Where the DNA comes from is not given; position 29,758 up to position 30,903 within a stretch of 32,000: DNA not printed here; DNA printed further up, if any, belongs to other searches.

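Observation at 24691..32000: Eight-gene, translationally coupled UbiD / CoA-ligase operon that fits no pathway I can name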

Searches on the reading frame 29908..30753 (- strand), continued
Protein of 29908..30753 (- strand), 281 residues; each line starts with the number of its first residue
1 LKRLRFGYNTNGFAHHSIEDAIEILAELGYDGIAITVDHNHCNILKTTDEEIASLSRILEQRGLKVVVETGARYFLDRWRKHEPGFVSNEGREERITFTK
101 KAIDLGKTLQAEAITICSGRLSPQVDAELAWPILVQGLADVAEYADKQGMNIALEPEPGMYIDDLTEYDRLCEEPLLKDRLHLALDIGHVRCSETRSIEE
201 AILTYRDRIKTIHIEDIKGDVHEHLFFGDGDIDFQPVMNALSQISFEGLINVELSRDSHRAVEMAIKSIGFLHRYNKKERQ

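Call 49: search_protein_families(library=ncbifam, proteins=[L007:6764-7621:+, L007:7646-8953:+], max_evalue=0.00001)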
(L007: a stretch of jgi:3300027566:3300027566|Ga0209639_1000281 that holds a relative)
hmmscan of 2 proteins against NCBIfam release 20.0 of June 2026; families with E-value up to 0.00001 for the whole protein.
L007:6764-7621:+ (285 aa): 0 families

L007:7646-8953:+ (435 aa): 20 families
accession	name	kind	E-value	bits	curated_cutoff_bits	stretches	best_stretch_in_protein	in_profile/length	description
NF009057.0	PRK12391.1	equivalog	2.1e-179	596.7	366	1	4-431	4-429/441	TrpB-like pyridoxal phosphate-dependent enzyme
TIGR01415.1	trpB_rel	hypoth_equivalog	1.5e-168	560.9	518.85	1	13-428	1-416/419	TrpB-like pyridoxal phosphate-dependent enzyme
NF010376.0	PRK13803.1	equivalog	2.8e-42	145.4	819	1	76-426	257-593/600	bifunctional phosphoribosylanthranilate isomerase/tryptophan synthase subunit beta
TIGR00263.1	trpB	equivalog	4.9e-42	144.4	392.45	1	71-421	44-378/385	tryptophan synthase subunit beta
NF010375.0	PRK13802.1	equivalog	7.3e-30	103.7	1386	1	76-422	323-667/695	bifunctional indole-3-glycerol phosphate synthase/tryptophan synthase subunit beta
NF005292.0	PRK06815.1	equivalog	1.3e-11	44.1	371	1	78-181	20-118/320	threonine/serine dehydratase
NF006390.0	PRK08639.1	equivalog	2.2e-10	40.1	421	1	77-274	23-195/418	threonine ammonia-lyase IlvA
NF004996.0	PRK06381.1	equivalog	5.9e-10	38.7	266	1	79-180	15-111/319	threonine synthase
NF006094.0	PRK08246.1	subfamily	2.7e-09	36.8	331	1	78-170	22-109/310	serine/threonine dehydratase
TIGR02079.1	THD1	equivalog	4.8e-09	35.5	440.55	1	76-274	13-187/410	threonine ammonia-lyase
NF006050.0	PRK08197.1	equivalog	1.6e-08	33.7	303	1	52-161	51-160/406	threonine synthase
TIGR01127.1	ilvA_1Cterm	equivalog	3.4e-08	32.9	378.75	0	80-167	1-86/380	threonine ammonia-lyase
NF040741.1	ornith_OrtB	equivalog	4.4e-08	32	550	1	91-157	77-142/464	2-amino-4-oxopentanoate thiolase subunit OrtB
NF006674.0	PRK09224.1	subfamily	7e-08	31.6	577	0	76-163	22-107/508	threonine ammonia-lyase IlvA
TIGR01124.1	ilvA_2Cterm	equivalog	1.2e-07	30.7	411.3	1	78-163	16-99/499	threonine ammonia-lyase, biosynthetic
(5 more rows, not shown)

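Call 65: find_encoding_contigs(protein=P0124, flank=10000, max_places=1)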
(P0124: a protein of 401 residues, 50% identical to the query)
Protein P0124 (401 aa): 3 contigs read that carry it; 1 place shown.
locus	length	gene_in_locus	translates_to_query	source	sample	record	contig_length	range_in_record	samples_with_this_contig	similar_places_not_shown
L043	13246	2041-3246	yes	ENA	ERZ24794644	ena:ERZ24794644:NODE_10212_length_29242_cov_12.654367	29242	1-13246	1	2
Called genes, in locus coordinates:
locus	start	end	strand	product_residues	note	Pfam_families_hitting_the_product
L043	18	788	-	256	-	PF05711:TylF, PF13578:Methyltransf_24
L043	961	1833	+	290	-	PF00535:Glycos_transf_2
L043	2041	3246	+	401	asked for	PF07994:NAD_binding_5, PF01658:Inos-1-P_synth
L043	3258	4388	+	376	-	PF00155:Aminotran_1_2 (weak), PF01041:DegT_DnrJ_EryC1, PF01053:Cys_Met_Meta_PP (weak)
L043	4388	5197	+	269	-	PF13489:Methyltransf_23, PF08241:Methyltransf_11, PF08242:Methyltransf_12 (weak), PF13649:Methyltransf_25 (weak), PF13847:Methyltransf_31 (weak)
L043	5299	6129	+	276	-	PF13578:Methyltransf_24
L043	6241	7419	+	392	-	-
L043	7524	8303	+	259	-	-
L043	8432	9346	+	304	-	-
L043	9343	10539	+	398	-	-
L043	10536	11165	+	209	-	-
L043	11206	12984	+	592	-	-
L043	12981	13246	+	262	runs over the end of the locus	PF08241:Methyltransf_11, PF13649:Methyltransf_25 (weak)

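Call 66: find_encoding_contigs(protein=P0125, flank=10000, max_places=1)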
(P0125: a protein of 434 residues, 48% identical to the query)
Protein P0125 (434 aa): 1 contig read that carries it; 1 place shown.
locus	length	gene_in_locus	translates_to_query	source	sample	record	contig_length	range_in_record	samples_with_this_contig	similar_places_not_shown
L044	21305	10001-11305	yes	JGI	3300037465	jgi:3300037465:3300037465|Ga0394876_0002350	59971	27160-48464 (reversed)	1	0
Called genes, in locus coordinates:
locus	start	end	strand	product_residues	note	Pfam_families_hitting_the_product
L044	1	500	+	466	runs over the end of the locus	PF09084:NMT1, PF12974:Phosphonate-bd (faint), PF13379:NMT1_2, PF00691:OmpA (faint)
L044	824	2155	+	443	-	PF13433:Peripla_BP_5, PF13458:Peripla_BP_6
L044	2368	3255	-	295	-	PF02538:Hydantoinase_B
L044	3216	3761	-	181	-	PF05378:Hydant_A_N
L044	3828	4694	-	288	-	PF02653:BPD_transp_2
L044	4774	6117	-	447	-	PF13433:Peripla_BP_5, PF13458:Peripla_BP_6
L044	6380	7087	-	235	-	PF00005:ABC_tran, PF13304:AAA_21 (faint)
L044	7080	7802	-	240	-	PF00005:ABC_tran, PF12399:BCA_ABC_TP_C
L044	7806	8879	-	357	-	PF02653:BPD_transp_2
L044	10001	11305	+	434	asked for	PF07994:NAD_binding_5, PF01658:Inos-1-P_synth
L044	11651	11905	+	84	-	PF01261:AP_endonuc_2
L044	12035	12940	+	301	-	PF01261:AP_endonuc_2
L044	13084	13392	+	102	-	PF08240:ADH_N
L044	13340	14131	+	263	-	PF16912:Glu_dehyd_C, PF00107:ADH_zinc_N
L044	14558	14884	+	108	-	PF20660:DUF6812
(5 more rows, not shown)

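Call 72: search_solved_structures(query=L001:4364-5092:+, max_evalue=1)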
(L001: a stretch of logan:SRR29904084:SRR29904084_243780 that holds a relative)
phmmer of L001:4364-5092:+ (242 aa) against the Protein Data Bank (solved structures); distinct sequences matched with E-value up to 1: 4.
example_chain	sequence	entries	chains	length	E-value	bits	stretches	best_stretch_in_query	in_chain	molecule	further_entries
5bse_A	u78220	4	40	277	6.8e-05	25.8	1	24-161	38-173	Pyrroline-5-carboxylate reductase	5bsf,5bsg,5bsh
3jtm_A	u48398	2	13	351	0.045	16.6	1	5-100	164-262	Formate dehydrogenase, mitochondrial | Formate dehydrogenase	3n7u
3naq_A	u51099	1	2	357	0.046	16.6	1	5-100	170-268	Formate dehydrogenase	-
5y8g_A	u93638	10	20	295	0.047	16.5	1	7-109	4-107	Probable 3-hydroxyisobutyrate dehydrogenase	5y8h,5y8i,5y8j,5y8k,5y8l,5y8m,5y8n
